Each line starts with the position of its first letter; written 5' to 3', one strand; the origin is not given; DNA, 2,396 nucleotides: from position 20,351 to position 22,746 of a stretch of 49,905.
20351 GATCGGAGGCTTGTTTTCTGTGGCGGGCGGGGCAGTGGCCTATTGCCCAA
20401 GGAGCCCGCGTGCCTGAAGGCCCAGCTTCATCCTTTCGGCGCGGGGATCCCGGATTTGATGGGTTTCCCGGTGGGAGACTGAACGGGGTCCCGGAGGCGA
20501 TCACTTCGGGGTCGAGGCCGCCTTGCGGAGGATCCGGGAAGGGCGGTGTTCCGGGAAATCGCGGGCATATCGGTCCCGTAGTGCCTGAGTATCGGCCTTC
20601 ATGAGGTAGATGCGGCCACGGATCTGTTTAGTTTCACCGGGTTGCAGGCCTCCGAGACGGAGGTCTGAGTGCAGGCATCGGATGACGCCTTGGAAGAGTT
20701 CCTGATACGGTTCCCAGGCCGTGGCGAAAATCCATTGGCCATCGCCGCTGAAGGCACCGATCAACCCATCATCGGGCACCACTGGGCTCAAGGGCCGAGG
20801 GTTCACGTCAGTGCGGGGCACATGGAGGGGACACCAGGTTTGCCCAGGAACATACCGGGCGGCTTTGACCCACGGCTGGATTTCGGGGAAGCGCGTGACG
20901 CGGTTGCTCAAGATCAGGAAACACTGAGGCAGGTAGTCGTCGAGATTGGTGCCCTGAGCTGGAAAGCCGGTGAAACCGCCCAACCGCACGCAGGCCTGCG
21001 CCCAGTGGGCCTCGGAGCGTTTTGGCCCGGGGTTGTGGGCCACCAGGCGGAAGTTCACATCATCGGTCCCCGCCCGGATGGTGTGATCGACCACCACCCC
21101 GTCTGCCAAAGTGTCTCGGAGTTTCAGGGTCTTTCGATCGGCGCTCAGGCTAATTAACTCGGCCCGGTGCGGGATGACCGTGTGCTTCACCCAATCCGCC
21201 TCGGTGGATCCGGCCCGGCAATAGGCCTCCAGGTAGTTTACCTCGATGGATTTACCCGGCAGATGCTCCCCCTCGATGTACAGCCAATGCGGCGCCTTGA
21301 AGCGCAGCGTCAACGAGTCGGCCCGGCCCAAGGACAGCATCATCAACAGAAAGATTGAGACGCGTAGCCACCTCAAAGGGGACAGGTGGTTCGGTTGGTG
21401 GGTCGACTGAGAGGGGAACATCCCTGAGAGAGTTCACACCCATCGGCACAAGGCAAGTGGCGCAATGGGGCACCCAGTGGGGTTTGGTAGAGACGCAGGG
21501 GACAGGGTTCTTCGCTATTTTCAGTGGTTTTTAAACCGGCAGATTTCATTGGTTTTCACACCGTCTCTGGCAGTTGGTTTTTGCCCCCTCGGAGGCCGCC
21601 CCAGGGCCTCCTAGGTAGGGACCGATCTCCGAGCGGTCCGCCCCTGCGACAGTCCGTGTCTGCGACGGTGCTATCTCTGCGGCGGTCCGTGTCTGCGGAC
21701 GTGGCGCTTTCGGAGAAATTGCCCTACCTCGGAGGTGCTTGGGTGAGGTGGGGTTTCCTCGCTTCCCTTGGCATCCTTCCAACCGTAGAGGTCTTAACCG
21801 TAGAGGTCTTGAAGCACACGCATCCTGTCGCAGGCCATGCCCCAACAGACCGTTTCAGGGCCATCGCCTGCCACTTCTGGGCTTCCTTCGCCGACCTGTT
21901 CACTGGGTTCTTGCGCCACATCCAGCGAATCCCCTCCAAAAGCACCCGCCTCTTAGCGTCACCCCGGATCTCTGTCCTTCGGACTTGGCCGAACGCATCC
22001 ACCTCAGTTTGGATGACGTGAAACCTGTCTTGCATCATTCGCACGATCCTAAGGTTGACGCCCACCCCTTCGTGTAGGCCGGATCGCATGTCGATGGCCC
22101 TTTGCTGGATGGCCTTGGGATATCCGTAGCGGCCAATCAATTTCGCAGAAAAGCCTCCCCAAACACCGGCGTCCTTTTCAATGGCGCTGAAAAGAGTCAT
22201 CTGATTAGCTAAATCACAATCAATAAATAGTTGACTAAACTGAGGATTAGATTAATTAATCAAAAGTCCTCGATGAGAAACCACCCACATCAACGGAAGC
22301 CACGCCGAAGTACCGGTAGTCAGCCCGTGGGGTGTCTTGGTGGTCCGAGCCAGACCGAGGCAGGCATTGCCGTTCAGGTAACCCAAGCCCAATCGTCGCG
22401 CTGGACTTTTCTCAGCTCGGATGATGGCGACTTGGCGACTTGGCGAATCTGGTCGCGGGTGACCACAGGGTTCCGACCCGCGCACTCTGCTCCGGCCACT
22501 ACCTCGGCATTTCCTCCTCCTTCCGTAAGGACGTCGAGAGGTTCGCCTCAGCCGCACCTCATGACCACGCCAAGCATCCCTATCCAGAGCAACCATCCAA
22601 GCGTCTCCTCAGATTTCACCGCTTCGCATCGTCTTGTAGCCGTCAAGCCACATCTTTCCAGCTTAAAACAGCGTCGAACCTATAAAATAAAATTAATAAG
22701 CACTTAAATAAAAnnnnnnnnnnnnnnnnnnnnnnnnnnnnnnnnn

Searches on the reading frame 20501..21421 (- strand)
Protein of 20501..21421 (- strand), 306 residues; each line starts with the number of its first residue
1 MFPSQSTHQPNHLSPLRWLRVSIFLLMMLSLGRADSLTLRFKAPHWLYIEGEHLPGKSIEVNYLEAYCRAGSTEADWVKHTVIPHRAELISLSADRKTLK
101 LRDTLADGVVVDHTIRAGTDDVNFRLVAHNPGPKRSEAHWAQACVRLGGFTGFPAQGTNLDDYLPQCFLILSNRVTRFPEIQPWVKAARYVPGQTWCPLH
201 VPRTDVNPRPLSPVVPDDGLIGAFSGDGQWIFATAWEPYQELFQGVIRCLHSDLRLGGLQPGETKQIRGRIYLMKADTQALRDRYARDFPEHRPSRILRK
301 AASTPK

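Call 3: search_protein_families(library=pfam, proteins=[window:20501-21421:-], max_evalue=1)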
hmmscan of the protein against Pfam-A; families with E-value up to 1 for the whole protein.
window:20501-21421:- (306 aa): 1 family
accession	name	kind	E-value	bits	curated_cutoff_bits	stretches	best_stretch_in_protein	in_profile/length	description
PF22142.1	Hao_C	-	0.12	12.7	27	1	70-88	22-40/47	Hydroxylamine oxidoreductase, C-terminal domain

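Call 95: search_protein_families(library=pfam, proteins=[window:20501-21421:-], max_evalue=0.01)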
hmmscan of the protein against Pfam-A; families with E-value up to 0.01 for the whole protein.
window:20501-21421:- (306 aa): 0 families

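Call 98: find_encoding_contigs(protein=window:20501-21421:-, flank=7000, max_places=8)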
Protein window:20501-21421:- (306 aa): no gene with exactly this product is on record in the collection.

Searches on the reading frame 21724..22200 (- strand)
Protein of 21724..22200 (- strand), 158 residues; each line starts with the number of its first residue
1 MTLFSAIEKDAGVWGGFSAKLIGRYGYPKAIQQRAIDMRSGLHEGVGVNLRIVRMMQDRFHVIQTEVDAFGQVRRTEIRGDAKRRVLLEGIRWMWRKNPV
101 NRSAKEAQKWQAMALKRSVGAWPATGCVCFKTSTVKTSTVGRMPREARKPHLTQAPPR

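Call 3: search_protein_families(library=pfam, proteins=[window:21724-22200:-], max_evalue=1)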
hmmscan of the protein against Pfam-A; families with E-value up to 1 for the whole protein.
window:21724-22200:- (158 aa): 1 family
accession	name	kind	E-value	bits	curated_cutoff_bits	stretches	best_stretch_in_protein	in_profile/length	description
PF01610.23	DDE_Tnp_ISL3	-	3.2e-10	40.7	23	1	28-113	52-138/240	Transposase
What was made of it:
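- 21724..22200 (-): Decayed ISL3 transposase fragment. It is a neighbour, not a working part. Pfam DDE_Tnp_ISL3 E 3.2e-10, covering only profile positions 52-138 of 240 (call 3).
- Checked: Correction: the ISL3 fragment (21724-22200, minus strand, Pfam E 3e-10, call 3) does not abut the AT-rich block.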

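Call 4: search_protein_families(library=ncbifam, proteins=[window:21724-22200:-], max_evalue=1)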
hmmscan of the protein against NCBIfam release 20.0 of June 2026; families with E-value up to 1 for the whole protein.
window:21724-22200:- (158 aa): 4 families
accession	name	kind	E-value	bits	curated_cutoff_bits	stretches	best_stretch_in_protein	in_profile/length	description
NF033550.5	transpos_ISL3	equivalog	3e-07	29.9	180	1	28-113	176-265/370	ISL3 family transposase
NF049919.1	DesA_ISL3_tail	domain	0.0011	19.4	30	1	56-113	3-61/122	DesA/ISL3 alpha bundle tail domain-containing protein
NF049917.1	ISAon1_downstr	equivalog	0.16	11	250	1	31-74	111-154/327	ISAon1 family transposase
NF002356.0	PRK01318.2-3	equivalog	0.24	9.7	460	1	82-128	400-445/627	membrane protein insertase YidC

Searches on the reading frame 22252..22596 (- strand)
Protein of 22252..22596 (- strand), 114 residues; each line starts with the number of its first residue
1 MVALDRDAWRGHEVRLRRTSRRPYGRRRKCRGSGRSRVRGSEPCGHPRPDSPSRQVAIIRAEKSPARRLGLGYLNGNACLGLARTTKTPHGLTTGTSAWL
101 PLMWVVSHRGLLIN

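Call 108: search_protein_families(library=pfam, proteins=[window:22252-22596:-], max_evalue=1)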
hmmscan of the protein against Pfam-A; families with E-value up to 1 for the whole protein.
window:22252-22596:- (114 aa): 0 families
